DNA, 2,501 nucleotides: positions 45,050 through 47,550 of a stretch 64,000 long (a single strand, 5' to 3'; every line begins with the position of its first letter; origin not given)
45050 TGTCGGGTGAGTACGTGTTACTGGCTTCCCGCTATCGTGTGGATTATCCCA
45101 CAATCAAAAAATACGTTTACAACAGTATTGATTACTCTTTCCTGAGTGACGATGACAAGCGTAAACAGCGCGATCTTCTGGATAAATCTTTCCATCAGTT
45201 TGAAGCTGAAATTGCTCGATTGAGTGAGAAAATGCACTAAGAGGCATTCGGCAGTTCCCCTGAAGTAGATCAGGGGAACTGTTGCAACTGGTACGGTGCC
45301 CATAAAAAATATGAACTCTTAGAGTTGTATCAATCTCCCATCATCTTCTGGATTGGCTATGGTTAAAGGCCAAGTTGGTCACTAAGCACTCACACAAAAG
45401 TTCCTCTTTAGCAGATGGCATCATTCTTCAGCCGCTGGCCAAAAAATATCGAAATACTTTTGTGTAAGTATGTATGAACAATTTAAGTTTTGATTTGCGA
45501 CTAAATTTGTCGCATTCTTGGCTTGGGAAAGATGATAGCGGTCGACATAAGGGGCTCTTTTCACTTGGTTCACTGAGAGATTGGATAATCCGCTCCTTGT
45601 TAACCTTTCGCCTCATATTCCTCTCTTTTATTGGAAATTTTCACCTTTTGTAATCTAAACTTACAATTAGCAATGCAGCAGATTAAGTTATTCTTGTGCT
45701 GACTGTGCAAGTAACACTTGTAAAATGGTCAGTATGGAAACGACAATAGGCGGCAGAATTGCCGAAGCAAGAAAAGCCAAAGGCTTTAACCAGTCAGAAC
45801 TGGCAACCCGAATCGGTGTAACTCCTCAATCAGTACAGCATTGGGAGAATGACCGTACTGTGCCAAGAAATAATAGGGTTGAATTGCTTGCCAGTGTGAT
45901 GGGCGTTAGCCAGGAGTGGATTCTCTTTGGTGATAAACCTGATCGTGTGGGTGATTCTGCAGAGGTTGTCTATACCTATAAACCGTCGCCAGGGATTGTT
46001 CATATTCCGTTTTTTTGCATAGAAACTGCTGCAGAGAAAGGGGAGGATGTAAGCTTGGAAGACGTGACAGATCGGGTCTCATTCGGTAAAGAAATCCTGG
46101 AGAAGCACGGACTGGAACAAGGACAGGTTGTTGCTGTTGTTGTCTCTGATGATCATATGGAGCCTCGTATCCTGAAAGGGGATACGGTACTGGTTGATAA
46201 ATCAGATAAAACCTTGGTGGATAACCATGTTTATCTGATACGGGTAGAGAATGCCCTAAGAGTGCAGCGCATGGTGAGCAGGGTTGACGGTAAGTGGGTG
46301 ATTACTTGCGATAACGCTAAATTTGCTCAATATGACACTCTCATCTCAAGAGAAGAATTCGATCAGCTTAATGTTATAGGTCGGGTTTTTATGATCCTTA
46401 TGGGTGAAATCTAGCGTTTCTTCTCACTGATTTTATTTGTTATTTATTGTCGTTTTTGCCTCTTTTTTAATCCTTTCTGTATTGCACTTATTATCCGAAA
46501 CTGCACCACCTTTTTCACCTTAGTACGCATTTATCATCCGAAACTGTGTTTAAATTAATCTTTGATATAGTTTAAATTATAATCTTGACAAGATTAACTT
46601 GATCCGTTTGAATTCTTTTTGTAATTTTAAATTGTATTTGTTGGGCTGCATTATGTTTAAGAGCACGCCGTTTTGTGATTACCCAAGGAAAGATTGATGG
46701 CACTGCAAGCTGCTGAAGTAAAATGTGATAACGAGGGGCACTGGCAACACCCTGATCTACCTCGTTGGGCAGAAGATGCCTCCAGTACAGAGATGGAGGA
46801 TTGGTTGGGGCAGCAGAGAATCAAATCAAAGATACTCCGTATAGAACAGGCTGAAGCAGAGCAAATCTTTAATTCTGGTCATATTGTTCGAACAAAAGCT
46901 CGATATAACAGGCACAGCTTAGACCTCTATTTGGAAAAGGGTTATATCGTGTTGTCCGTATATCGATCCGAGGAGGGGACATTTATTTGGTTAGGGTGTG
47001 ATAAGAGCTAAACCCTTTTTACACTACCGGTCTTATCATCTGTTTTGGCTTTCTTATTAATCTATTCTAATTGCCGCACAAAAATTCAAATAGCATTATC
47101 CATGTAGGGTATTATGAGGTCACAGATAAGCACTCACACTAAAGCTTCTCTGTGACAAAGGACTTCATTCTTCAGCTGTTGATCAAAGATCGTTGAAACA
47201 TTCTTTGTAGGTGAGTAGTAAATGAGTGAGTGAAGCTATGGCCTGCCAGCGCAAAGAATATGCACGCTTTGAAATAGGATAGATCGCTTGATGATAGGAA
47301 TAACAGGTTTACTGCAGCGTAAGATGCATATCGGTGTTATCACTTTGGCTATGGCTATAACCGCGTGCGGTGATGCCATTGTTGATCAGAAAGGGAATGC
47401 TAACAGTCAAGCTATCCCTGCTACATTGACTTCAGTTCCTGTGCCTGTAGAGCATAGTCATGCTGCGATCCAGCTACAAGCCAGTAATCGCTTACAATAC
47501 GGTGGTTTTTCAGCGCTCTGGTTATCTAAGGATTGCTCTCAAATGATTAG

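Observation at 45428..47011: Stranded lambda-like immunity region with an uncleavable repressor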

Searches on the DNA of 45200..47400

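Call 69: search_rna_families(source=window, start=45200, end=47400, threshold=evalue, max_evalue=1)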
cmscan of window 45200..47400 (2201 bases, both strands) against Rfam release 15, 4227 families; matches with E-value up to 1: 0.
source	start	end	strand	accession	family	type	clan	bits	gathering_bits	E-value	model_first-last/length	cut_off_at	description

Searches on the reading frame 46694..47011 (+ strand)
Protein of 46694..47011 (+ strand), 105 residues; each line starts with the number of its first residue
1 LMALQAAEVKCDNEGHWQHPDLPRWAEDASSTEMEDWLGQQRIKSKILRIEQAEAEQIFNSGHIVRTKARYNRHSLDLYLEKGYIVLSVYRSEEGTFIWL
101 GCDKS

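Call 3: search_protein_families(library=pfam, proteins=[window:46694-47011:+], max_evalue=0.1)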
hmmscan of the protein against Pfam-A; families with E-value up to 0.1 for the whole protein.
window:46694-47011:+ (105 aa): 0 families

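Call 4: search_protein_families(library=phrogs, proteins=[window:46694-47011:+], max_evalue=0.1)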
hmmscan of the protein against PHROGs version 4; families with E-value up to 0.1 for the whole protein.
window:46694-47011:+ (105 aa): 1 family
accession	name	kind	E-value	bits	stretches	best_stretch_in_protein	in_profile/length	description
phrog_1372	-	unknown function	2.6e-09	37.9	1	1-60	55-117/194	-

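Call 5: search_protein_families(library=ncbifam, proteins=[window:46694-47011:+], max_evalue=0.1)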
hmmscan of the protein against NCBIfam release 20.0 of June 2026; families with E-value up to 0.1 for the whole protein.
window:46694-47011:+ (105 aa): 1 family
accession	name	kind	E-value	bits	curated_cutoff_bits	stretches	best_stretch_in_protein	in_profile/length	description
NF001462.0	PRK00321.1-3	equivalog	0.058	12.5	330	1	26-70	168-212/304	recombination-associated protein RdgC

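Call 36: find_homologous_proteins(query=window:46697-47011:+)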
Query window:46697-47011:+ (104 aa): 2 proteins with E <= 0.001 among 2 candidates.
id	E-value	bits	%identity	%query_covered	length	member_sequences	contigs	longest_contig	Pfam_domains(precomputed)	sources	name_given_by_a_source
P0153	4.0e-65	234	100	100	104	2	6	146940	-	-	-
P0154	1.3e-48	181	76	99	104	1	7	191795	-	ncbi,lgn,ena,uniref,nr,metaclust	ncbi:hypothetical protein [Oceanospirillum beijerinckii]|uniref:hypothetical protein n=1 Tax=Oceanos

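Call 37: find_encoding_contigs(protein=P0154, flank=8000, max_places=6)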
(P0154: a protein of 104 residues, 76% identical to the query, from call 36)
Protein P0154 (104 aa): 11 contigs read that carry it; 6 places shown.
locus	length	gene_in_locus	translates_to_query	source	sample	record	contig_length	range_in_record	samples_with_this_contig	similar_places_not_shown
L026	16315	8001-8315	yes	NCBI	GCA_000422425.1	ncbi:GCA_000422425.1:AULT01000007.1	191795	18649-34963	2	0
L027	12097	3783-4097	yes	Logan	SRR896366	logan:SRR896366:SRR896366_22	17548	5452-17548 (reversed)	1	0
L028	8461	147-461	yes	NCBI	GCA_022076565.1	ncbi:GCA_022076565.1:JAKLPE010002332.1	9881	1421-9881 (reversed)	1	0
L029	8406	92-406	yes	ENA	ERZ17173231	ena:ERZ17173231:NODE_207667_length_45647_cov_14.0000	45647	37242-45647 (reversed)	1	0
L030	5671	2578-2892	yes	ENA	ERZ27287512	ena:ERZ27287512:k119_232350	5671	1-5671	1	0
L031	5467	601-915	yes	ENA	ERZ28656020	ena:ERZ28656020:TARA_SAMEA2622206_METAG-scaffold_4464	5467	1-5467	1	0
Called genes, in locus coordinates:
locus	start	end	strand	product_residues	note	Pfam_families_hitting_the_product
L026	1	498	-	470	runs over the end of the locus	PF01979:Amidohydro_1, PF07969:Amidohydro_3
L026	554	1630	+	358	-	PF01008:IF-2B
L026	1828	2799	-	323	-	PF01584:CheW, PF00072:Response_reg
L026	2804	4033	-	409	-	PF08668:HDOD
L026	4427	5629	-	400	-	PF12242:Eno-Rase_NADH_b, PF12241:Enoyl_reductase, PF07055:Eno-Rase_FAD_bd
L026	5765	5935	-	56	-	-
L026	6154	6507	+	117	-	PF03788:LrgA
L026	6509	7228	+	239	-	PF04172:LrgB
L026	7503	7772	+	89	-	PF13358:DDE_3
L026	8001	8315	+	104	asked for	-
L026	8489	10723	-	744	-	PF21185:RecD_N, PF13086:AAA_11 (faint), PF13245:AAA_19, PF13604:AAA_30, PF05127:NAT10_TcmA_helicase, PF18335:SH3_13, PF01443:Viral_helicase1 (weak), PF13538:UvrD_C_2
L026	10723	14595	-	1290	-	PF00580:UvrD-helicase, PF13245:AAA_19, PF13361:UvrD_C, PF13538:UvrD_C_2 (faint), PF12705:PDDEXK_1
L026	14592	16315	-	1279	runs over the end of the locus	PF04257:RecC_N, PF27451:RecC_4th, PF17946:RecC_C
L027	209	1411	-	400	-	PF12242:Eno-Rase_NADH_b, PF12241:Enoyl_reductase, PF07055:Eno-Rase_FAD_bd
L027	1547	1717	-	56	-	-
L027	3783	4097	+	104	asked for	-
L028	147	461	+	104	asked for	-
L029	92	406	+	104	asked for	-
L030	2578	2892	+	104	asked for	-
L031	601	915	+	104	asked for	-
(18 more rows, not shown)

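Call 53: search_dna_similar(query=window:46697-47011:+, collection=phages, mode=protein, max_rows=15, max_evalue=0.01)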
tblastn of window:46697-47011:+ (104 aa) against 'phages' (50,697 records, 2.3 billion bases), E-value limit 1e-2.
Records with a match: 5; places in all: 5; records where one place covers at least 80% of the query: 4.
Best place of each record, by identity: <60% 5.
By first word of the organism name: Vibrio 5.
By host as written in the record: Vibrio sp. 2; Vibrio parahaemolyticus 1; Vibrio parahaemolyticus 1.1997 1; Vibrio alginolyticus 1.
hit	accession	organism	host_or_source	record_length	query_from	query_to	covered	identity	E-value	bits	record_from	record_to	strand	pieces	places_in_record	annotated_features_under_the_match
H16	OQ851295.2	Vibrio phage PVP-XSN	Vibrio parahaemolyticus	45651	1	101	97%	22.8%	2e-3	41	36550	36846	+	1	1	hypothetical protein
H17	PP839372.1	Vibrio phage vB_VpaM_R20L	Vibrio sp.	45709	1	101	97%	21.8%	2e-3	41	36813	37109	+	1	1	hypothetical protein (x2)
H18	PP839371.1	Vibrio phage vB_VpaM_R19R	Vibrio sp.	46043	1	101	97%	21.8%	2e-3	41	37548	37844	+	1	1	hypothetical protein (x2)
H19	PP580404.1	Vibrio phage vB_VpaM_XM1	Vibrio parahaemolyticus 1.1997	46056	1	101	97%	21.8%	2e-3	41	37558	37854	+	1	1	hypothetical protein (x2)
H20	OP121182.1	Vibrio phage vB_Va_Val-yong3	Vibrio alginolyticus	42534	1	56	54%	30.4%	3e-3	40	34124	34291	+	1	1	hypothetical protein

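Call 54: get_annotated_region(hit=H16, flank=3500)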
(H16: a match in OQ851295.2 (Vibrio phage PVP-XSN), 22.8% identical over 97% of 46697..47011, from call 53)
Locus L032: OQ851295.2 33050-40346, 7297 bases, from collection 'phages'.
description: Vibrio phage PVP-XSN, complete genome.
organism: Vibrio phage PVP-XSN (NCBI taxid 3056214)
taxonomy: Viruses; Duplodnaviria; Heunggongvirae; Uroviricota; Caudoviricetes
host: Vibrio parahaemolyticus; source: -; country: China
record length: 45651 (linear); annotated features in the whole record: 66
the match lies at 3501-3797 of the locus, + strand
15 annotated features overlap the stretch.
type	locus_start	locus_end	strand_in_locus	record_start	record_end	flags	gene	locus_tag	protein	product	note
CDS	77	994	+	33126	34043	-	-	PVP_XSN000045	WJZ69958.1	exonuclease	GeneMark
CDS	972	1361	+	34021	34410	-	-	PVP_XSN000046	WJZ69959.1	hypothetical protein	GeneMark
CDS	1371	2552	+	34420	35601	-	-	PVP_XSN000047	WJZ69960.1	3'-5' exoribonuclease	GeneMark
CDS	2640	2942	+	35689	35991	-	-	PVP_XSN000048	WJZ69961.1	hypothetical protein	GeneMark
CDS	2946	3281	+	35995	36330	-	-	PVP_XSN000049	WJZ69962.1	hypothetical protein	GeneMark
CDS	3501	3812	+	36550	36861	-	-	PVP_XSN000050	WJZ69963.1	hypothetical protein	GeneMark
CDS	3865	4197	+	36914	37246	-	-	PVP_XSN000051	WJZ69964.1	DUF1064 domain-containing protein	GeneMark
CDS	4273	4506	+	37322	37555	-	-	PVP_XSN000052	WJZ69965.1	Cro/C1-type HTH DNA-binding domain protein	GeneMark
CDS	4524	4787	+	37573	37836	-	-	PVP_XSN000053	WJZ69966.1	membrane lipoprotein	GeneMark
CDS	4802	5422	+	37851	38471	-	-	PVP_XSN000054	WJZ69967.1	DNA clamp protein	GeneMark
CDS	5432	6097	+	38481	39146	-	-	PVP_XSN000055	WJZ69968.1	DNA N-6-adenine-methyltransferase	GeneMark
CDS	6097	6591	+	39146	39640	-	-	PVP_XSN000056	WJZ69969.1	single-stranded DNA-binding protein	GeneMark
CDS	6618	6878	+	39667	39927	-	-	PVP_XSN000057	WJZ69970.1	hypothetical protein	GeneMark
CDS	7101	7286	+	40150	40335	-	-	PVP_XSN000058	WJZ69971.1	hypothetical protein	GeneMark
CDS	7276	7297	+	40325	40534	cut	-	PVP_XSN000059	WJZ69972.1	hypothetical protein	GeneMark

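Call 68: search_protein_families(library=padloc, proteins=[window:46697-47011:+], max_evalue=0.01)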
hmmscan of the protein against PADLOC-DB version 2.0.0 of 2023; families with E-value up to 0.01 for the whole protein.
window:46697-47011:+ (104 aa): 0 families

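Call 74: predict_structure(alignment_id=A2)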
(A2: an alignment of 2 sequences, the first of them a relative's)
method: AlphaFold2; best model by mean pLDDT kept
length: 104 residues; sequences in the alignment: 2
mean_pLDDT: 62.5   pTM: 0.56
mean pLDDT of the five models: 62.5, 42.0, 40.4, 38.8, 36.3
residues with pLDDT >= 90: 0; 70-90: 40; 50-70: 49; < 50: 15
segments of 3 or more residues with pLDDT < 50: 27-29, 61-72
pLDDT, mean of each block of 10 residues (from residue 1): 56 64 56 72 74 61 35 60 72 73 62
secondary structure, 60 per line:
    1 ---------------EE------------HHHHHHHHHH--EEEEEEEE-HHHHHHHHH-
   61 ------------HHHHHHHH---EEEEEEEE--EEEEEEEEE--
elements in order: H30-39 E42-49 H51-59 H73-80 E84-91 E94-102

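Call 78: find_homologous_proteins(query=A2, max_evalue=0.01)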
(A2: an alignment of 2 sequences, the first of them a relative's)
Query A2 (2 sequences) (104 aa, profile of the alignment): 2 proteins with E <= 0.01 among 8 candidates.
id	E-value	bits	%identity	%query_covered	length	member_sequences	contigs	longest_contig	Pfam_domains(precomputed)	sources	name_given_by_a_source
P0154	6.6e-64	230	76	99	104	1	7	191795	-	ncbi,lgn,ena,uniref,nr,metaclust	ncbi:hypothetical protein [Oceanospirillum beijerinckii]|uniref:hypothetical protein n=1 Tax=Oceanos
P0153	1.1e-63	230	100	100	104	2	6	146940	-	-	-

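Call 79: fold_search(model_id=the predicted structure, library=viral)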
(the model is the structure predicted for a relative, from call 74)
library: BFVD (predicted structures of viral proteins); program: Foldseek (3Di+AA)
matches with E <= 10: 431; with E <= 0.001: 1
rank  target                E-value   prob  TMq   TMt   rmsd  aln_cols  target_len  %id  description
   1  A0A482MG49            2.1e-04  1.00  0.57  0.25   7.3       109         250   19  Uncharacterized protein [Serratia phage Parlo]
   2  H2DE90                1.6e-03  1.00  0.56  0.38   5.8       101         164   16  Uncharacterized protein [Erwinia phage PEp14]
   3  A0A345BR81            3.9e-03  1.00  0.52  0.13   5.4       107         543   14  (no name in the UniProt tables at hand)
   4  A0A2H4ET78            6.8e-03  1.00  0.51  0.35   6.3       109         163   13  (no name in the UniProt tables at hand)
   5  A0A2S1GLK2            1.9e-02  0.99  0.56  0.40   5.9       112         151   16  (no name in the UniProt tables at hand)
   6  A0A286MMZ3            5.4e-02  0.91  0.49  0.41  10.2       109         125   10  Uncharacterized protein [Klebsiella phage KPN U2874]
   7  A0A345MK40            1.1e-01  0.15  0.25  0.22  12.8       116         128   18  Uncharacterized protein [Bacillus phage BSP38]
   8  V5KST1                1.9e-01  0.93  0.39  0.43   3.5        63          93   11  Hyphothetical protein [Escherichia phage 4MG]
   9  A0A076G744            2.4e-01  0.94  0.41  0.56   4.6        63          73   16  Uncharacterized protein [Escherichia phage Av-05]
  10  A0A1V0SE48            2.4e-01  0.63  0.34  0.24   6.9        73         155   11  Acetyltransferase [Indivirus ILV1]
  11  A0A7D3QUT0            2.4e-01  0.30  0.29  0.25  16.5        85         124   12  Uncharacterized protein [Fadolivirus FV1/VV64]
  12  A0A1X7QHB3            2.7e-01  0.28  0.31  0.28   5.6        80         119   19  (no name in the UniProt tables at hand)
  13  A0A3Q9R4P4            3.3e-01  0.77  0.35  0.60   3.2        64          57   11  Uncharacterized protein [Streptomyces phage Gilson]
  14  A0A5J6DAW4            4.8e-01  0.77  0.37  0.43   3.9        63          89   11  Uncharacterized protein [Erwinia phage pEp_SNUABM_01]
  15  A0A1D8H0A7            4.8e-01  0.21  0.30  0.18   8.7        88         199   14  Helicase-primase complex helicase subunit (Fragment) [Sea otter herpesvirus]
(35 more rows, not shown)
